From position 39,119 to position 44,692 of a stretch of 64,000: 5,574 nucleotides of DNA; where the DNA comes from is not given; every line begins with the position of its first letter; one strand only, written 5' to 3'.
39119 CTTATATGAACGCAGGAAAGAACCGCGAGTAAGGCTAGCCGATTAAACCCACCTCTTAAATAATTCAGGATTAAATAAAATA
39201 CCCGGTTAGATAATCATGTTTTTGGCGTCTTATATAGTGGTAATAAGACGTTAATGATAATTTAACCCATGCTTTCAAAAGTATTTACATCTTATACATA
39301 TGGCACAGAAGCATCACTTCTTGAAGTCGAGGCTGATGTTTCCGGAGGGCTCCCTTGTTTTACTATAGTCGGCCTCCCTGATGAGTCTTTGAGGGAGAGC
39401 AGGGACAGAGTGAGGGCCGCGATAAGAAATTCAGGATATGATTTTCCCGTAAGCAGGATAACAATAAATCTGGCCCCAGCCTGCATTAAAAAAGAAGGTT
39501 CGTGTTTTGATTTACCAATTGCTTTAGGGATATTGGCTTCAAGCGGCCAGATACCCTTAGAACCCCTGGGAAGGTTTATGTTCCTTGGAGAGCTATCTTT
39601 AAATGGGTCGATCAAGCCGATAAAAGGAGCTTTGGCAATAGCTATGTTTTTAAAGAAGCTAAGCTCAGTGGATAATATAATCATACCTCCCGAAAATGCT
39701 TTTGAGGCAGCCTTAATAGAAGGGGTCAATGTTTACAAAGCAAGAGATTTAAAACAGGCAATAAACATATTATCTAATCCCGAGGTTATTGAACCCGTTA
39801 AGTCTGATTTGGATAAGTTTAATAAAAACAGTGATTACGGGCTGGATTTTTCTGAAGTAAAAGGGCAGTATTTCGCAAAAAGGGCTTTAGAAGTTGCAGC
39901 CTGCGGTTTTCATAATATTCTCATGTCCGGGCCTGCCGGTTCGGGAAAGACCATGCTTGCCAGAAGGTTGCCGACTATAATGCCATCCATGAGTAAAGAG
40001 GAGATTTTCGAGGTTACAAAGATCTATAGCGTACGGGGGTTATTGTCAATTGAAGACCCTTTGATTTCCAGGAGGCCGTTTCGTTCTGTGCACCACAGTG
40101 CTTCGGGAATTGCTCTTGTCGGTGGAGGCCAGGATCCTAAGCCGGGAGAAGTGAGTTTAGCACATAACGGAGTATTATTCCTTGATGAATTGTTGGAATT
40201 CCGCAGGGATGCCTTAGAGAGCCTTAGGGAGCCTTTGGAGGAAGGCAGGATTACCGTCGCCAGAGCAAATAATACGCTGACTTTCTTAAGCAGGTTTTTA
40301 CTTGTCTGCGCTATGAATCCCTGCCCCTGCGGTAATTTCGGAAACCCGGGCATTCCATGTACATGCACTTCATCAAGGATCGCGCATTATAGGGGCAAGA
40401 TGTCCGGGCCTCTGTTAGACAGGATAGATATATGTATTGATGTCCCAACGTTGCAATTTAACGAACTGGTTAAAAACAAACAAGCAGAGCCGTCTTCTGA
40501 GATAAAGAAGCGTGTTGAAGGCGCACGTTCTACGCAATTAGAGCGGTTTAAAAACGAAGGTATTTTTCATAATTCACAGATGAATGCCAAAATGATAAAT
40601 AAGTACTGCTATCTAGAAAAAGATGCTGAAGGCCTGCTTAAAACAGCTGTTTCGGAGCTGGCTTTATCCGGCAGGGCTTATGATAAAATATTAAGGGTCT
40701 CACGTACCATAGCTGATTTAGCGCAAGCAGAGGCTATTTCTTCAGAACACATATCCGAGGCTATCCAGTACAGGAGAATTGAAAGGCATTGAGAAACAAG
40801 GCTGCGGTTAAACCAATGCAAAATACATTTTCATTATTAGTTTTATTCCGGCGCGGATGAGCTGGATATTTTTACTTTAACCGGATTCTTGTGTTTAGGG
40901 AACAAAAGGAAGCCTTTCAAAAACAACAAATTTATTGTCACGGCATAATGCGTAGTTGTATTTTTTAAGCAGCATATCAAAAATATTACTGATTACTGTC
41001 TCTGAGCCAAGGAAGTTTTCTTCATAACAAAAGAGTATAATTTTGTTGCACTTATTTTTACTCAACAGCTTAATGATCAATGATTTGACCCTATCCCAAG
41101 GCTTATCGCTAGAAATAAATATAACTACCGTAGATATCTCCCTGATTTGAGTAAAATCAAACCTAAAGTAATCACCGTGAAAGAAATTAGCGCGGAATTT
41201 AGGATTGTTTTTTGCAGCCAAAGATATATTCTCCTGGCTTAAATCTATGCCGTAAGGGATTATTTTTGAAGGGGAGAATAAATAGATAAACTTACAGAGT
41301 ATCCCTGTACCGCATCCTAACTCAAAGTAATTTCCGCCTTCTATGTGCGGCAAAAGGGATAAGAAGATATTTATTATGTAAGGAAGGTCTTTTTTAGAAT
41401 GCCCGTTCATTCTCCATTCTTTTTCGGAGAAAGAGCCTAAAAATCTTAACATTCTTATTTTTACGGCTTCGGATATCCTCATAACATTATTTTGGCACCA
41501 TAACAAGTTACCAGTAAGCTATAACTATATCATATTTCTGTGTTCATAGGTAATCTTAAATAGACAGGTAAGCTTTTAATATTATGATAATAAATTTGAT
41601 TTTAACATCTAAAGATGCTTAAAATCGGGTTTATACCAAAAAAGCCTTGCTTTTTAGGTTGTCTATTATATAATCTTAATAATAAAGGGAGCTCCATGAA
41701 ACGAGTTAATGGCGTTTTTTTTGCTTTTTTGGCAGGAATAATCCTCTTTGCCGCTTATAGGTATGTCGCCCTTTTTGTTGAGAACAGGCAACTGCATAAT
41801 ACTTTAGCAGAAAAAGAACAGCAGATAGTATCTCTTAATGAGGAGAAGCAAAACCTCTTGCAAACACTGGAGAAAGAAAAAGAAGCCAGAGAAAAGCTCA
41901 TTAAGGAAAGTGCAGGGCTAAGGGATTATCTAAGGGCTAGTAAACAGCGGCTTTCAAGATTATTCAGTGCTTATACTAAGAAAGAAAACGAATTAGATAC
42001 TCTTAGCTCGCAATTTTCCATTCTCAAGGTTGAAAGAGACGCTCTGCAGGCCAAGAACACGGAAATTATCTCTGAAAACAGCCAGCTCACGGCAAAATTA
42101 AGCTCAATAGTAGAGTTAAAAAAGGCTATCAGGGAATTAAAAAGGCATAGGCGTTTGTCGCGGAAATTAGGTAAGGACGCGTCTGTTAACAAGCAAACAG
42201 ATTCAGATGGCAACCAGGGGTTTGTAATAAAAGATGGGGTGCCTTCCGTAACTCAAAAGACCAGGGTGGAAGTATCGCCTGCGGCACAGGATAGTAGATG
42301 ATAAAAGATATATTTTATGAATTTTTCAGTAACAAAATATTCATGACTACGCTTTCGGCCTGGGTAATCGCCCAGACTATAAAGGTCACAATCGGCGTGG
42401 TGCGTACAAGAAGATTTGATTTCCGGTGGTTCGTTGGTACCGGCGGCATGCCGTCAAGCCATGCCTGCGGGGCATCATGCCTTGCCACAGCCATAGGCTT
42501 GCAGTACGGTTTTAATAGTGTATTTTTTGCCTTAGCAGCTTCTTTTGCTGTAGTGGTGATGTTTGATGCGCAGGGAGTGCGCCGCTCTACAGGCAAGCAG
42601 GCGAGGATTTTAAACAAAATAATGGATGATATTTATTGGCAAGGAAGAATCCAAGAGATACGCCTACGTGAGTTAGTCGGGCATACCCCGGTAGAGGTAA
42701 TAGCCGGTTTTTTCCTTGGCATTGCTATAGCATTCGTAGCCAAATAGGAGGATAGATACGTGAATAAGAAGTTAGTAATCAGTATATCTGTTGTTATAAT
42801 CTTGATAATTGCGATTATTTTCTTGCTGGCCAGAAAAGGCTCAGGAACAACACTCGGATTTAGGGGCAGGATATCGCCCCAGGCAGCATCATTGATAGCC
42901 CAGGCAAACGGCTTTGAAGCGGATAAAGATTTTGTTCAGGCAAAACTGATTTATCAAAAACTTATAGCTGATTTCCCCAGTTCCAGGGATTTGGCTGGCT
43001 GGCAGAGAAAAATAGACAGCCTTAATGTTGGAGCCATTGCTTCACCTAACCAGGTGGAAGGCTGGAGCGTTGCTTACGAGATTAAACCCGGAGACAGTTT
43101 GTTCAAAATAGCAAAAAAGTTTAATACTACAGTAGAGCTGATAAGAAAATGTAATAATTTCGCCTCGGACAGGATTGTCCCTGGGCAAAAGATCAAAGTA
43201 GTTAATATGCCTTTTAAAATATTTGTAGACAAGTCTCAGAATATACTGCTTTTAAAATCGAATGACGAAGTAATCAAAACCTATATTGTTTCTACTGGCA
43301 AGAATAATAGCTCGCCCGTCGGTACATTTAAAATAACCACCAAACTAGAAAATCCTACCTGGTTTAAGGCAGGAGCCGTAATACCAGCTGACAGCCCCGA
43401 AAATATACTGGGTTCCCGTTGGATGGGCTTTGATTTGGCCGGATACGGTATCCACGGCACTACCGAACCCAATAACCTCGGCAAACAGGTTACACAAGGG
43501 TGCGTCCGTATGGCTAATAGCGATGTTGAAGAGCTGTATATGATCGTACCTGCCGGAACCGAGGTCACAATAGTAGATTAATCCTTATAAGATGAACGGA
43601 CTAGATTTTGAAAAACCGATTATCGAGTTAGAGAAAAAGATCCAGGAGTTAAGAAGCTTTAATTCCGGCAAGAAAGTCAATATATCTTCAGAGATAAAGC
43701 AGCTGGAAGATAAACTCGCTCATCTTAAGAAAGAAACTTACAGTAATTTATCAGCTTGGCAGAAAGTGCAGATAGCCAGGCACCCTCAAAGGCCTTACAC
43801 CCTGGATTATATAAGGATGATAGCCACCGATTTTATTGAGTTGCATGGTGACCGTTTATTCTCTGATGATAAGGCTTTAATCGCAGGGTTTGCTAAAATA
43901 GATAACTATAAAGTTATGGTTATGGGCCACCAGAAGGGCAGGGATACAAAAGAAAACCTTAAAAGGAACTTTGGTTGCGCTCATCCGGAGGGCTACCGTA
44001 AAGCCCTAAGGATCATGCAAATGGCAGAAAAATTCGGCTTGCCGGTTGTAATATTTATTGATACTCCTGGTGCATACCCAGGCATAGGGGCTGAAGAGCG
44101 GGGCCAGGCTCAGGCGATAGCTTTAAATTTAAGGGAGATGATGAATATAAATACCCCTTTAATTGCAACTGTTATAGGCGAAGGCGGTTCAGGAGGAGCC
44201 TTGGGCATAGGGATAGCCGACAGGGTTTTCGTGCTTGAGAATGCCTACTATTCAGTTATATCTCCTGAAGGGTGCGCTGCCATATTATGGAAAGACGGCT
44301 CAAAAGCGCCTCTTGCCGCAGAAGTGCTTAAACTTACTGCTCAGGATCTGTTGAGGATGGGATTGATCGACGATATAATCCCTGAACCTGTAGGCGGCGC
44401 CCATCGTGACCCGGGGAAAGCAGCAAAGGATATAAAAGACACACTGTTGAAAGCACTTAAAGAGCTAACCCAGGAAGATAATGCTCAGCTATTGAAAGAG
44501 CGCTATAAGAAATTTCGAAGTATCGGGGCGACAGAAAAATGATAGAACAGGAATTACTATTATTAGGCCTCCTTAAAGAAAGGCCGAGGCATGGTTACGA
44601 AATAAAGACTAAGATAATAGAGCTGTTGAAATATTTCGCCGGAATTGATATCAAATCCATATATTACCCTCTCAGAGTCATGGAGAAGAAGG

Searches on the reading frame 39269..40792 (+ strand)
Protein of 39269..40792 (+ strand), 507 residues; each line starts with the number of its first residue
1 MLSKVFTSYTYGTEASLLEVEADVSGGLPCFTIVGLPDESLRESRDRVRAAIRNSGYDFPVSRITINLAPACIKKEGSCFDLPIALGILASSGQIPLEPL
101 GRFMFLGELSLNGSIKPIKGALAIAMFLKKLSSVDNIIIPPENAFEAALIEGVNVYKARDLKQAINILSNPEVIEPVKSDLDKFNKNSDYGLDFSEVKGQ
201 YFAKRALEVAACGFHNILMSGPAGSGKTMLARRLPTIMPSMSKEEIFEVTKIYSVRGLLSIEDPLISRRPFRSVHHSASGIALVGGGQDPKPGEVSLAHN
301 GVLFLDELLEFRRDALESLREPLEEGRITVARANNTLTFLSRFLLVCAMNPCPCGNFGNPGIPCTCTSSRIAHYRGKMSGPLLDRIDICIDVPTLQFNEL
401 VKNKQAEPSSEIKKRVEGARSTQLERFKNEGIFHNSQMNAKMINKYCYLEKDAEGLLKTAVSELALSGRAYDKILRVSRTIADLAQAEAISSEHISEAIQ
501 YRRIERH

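Call 74: search_protein_families(library=pfam, proteins=[window:39269-40792:+], max_evalue=0.000001)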
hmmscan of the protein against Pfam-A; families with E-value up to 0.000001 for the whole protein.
window:39269-40792:+ (507 aa): 4 families
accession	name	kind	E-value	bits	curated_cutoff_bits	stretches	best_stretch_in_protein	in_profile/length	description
PF01078.27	Mg_chelatase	-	2.1e-89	298.9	20.3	1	193-399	1-206/207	Magnesium chelatase, subunit ChlI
PF13541.12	ChlI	-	1.5e-44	151.2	27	1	20-143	1-121/121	Subunit ChlI of Mg-chelatase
PF13335.12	Mg_chelatase_C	-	6.4e-32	110.4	26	1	407-502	2-94/94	Magnesium chelatase, subunit ChlI C-terminal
PF07728.20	AAA_5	-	8.3e-08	32.8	22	1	216-353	1-125/139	AAA domain (dynein-related subfamily)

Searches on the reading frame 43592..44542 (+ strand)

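Call 74: search_protein_families(library=pfam, proteins=[window:43592-44542:+], max_evalue=0.000001)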
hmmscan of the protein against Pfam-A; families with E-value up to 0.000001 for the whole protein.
window:43592-44542:+ (316 aa): 2 families
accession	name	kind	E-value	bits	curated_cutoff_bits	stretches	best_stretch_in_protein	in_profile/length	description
PF03255.19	ACCA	-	6.7e-152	505.5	23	1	4-312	2-310/310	Acetyl co-enzyme A carboxylase carboxyltransferase-like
PF01039.27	Carboxyl_trans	-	1.2e-16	60.8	22.3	1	94-239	282-423/493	Carboxyl transferase domain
